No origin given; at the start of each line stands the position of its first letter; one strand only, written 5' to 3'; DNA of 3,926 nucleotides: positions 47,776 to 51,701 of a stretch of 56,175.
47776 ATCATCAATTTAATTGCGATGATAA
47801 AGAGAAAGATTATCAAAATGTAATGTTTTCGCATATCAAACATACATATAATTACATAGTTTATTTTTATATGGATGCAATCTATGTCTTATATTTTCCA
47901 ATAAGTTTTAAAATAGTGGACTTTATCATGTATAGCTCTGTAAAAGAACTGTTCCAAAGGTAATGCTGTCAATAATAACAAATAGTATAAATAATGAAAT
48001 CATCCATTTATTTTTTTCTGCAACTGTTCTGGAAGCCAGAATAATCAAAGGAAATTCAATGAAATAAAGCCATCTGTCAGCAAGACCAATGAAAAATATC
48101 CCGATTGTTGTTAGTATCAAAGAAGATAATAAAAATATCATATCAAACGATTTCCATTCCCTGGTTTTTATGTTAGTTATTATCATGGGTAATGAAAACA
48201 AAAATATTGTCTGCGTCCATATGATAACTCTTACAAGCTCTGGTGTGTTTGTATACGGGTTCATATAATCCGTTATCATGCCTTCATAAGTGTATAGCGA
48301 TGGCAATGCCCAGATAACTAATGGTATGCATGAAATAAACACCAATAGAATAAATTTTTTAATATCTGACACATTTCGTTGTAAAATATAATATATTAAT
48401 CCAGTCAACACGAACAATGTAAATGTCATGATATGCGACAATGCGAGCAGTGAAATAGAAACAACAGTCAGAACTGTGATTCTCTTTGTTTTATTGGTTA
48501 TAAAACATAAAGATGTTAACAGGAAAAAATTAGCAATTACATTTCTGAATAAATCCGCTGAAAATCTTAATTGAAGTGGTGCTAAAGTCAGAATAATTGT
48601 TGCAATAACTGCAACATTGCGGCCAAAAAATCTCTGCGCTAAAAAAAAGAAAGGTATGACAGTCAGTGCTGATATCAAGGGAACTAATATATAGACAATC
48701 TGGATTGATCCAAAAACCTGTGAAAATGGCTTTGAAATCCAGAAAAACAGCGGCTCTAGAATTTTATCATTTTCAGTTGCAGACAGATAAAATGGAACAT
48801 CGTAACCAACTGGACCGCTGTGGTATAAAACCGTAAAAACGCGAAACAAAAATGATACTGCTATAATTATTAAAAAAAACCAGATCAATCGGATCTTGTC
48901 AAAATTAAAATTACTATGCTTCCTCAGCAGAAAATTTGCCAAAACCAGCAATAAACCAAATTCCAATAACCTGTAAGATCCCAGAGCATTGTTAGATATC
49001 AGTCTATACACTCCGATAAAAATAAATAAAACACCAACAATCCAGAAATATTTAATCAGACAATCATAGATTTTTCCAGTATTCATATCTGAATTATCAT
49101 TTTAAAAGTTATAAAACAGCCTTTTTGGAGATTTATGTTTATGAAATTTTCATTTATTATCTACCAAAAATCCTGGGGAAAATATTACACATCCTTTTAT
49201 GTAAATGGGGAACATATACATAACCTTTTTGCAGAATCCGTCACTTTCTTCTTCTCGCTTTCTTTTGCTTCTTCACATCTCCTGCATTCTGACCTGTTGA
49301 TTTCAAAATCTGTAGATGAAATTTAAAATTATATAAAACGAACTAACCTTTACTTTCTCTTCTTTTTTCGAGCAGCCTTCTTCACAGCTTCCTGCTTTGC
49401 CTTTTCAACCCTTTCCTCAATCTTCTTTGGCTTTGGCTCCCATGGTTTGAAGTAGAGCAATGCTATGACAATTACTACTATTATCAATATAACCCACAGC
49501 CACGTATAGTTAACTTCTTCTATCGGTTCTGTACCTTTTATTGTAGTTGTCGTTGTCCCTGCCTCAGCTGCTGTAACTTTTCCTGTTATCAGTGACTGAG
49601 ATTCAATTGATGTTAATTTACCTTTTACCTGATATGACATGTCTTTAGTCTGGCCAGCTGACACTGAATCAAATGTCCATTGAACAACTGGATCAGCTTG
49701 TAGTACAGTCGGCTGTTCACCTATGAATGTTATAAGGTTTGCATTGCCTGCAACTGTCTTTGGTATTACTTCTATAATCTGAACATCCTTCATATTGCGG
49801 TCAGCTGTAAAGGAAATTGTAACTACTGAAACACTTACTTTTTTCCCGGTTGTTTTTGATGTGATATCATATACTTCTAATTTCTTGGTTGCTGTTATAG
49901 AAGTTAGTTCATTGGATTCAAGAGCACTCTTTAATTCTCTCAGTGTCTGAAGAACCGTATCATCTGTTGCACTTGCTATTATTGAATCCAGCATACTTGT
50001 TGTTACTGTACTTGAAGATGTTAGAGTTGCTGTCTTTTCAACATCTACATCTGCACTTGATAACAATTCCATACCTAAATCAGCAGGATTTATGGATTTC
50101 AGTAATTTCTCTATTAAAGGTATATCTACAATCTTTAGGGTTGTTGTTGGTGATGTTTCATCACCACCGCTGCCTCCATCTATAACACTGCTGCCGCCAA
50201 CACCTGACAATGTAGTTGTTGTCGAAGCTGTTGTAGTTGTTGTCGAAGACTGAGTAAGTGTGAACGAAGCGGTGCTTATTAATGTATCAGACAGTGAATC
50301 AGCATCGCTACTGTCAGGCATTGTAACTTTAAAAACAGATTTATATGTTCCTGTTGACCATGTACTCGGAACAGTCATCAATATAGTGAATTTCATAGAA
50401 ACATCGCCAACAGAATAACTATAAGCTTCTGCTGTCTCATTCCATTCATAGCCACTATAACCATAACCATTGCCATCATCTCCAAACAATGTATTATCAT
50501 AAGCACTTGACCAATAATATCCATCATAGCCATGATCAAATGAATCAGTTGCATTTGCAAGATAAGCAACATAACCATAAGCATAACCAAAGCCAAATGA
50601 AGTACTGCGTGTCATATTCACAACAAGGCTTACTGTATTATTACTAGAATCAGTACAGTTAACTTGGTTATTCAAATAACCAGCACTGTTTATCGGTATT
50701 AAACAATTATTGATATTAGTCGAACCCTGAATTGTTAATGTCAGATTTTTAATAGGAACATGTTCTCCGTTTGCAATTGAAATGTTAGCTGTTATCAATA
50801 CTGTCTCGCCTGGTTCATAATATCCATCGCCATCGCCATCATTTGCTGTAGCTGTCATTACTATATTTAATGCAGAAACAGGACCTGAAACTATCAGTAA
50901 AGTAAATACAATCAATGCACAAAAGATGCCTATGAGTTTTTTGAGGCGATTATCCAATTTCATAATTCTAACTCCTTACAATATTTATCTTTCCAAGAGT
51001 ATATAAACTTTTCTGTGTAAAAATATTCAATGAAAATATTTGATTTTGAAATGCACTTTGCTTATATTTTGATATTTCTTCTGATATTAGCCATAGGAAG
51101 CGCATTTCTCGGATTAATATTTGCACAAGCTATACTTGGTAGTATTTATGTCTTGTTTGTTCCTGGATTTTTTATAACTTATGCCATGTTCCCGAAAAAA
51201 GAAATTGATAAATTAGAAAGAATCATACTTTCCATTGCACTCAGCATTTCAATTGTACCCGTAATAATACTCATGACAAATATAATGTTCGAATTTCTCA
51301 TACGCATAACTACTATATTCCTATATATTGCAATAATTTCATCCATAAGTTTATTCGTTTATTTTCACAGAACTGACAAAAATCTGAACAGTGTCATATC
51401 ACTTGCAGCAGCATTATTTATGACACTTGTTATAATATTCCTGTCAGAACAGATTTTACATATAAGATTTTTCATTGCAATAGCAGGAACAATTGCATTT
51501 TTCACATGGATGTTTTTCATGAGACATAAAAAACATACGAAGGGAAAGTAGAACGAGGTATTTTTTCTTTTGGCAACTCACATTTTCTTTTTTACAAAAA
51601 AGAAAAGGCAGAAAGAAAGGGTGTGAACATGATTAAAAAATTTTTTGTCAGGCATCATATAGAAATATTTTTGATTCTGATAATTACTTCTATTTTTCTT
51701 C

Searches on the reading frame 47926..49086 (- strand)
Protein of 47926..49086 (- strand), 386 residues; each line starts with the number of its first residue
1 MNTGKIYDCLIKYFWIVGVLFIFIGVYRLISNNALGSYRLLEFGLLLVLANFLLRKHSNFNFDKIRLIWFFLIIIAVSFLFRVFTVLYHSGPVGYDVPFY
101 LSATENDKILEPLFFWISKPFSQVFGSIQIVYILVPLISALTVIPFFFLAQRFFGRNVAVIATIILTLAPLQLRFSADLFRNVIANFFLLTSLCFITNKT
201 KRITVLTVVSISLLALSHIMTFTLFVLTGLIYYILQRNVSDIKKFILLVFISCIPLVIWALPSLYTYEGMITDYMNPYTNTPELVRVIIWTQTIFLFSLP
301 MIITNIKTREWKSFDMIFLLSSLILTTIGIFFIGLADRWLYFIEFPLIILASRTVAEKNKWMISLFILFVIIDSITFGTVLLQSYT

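Call 22: search_protein_families(library=ncbifam, proteins=[window:47926-49086:-], max_evalue=0.00001)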
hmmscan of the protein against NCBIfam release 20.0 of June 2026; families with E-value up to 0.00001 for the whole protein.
window:47926-49086:- (386 aa): 0 families

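Call 73: search_protein_families(library=pfam, proteins=[window:47926-49086:-], max_evalue=0.001)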
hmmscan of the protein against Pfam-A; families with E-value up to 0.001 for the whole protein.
window:47926-49086:- (386 aa): 1 family
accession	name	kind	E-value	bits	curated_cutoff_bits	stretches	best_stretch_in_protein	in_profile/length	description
PF13231.12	PMT_2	-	6.6e-05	23.6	26.1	1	112-259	4-160/160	Dolichyl-phosphate-mannose-protein mannosyltransferase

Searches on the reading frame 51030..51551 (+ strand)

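Call 22: search_protein_families(library=ncbifam, proteins=[window:51030-51551:+], max_evalue=0.00001)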
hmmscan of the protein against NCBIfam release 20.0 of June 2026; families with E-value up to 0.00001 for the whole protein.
window:51030-51551:+ (173 aa): 0 families

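Call 73: search_protein_families(library=pfam, proteins=[window:51030-51551:+], max_evalue=0.001)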
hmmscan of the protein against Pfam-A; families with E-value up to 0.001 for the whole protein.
window:51030-51551:+ (173 aa): 1 family
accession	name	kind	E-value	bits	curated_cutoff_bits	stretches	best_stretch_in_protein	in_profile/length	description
PF07760.16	DUF1616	-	7.4e-12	45.5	31.6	1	13-110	3-112/307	Protein of unknown function (DUF1616)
